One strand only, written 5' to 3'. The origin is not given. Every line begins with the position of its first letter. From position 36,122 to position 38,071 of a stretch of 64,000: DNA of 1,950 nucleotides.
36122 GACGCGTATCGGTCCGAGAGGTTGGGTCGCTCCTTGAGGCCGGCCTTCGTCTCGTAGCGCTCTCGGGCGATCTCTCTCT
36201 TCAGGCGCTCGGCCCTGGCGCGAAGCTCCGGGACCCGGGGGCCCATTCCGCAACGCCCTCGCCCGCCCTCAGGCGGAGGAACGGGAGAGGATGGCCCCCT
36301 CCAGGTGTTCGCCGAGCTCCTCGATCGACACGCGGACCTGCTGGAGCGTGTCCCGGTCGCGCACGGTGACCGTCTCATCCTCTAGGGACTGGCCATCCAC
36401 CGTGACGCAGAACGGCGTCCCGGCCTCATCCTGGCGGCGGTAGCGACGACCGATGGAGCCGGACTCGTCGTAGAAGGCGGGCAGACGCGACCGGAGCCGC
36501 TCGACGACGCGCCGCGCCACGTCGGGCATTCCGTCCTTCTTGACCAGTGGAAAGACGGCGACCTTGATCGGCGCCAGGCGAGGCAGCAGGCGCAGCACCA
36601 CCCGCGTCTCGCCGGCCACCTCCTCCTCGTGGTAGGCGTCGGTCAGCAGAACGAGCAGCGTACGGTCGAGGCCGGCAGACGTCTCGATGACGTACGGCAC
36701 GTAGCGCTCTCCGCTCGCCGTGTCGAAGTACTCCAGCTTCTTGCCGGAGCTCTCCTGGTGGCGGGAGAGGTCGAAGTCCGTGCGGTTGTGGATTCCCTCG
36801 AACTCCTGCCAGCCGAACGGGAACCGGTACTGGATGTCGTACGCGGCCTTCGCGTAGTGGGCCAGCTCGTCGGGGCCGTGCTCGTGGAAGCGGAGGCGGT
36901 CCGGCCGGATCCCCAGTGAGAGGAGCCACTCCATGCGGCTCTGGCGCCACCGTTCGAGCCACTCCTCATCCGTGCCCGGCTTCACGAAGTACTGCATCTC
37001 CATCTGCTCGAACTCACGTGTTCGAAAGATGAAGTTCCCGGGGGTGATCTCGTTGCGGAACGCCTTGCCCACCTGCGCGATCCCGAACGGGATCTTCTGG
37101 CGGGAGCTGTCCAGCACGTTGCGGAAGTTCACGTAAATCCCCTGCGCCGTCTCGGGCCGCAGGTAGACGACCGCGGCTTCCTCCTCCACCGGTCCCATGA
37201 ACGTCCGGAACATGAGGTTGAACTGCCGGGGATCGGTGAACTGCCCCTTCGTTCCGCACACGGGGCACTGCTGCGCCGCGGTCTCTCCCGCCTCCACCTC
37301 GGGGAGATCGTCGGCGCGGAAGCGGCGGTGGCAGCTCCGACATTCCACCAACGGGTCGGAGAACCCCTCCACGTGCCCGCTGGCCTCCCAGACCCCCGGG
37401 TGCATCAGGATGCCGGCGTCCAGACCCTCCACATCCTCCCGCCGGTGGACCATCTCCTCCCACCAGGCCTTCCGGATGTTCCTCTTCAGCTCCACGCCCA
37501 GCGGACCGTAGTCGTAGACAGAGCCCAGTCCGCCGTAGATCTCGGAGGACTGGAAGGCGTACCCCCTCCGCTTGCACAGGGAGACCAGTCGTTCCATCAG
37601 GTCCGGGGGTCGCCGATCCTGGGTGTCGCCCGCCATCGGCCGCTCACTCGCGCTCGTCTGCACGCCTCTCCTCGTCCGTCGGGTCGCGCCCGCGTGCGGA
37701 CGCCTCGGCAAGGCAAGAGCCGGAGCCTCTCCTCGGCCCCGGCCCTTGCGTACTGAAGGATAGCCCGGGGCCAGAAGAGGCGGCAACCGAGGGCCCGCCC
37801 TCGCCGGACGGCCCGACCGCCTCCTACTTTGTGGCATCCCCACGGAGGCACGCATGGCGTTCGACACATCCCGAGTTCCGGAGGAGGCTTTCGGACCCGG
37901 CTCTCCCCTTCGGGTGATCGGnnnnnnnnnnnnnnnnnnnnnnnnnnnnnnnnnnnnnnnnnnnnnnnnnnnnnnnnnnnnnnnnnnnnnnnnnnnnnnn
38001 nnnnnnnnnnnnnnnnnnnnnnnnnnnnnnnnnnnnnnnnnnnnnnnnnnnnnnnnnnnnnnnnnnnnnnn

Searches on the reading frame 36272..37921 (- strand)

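Call 73: search_protein_families(library=pfam, proteins=[window:36272-37921:-], max_evalue=0.00001)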
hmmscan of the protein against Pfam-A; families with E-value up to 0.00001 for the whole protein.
window:36272-37921:- (550 aa): 2 families
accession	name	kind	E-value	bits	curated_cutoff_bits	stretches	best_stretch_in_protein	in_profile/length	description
PF03129.25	HGTP_anticodon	-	5e-21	75.1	21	1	453-540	1-91/94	Anticodon binding domain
PF00587.30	tRNA-synt_2b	-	1.4e-11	45.2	29.3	1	250-426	9-176/179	tRNA synthetase class II core domain (G, H, P, S and T)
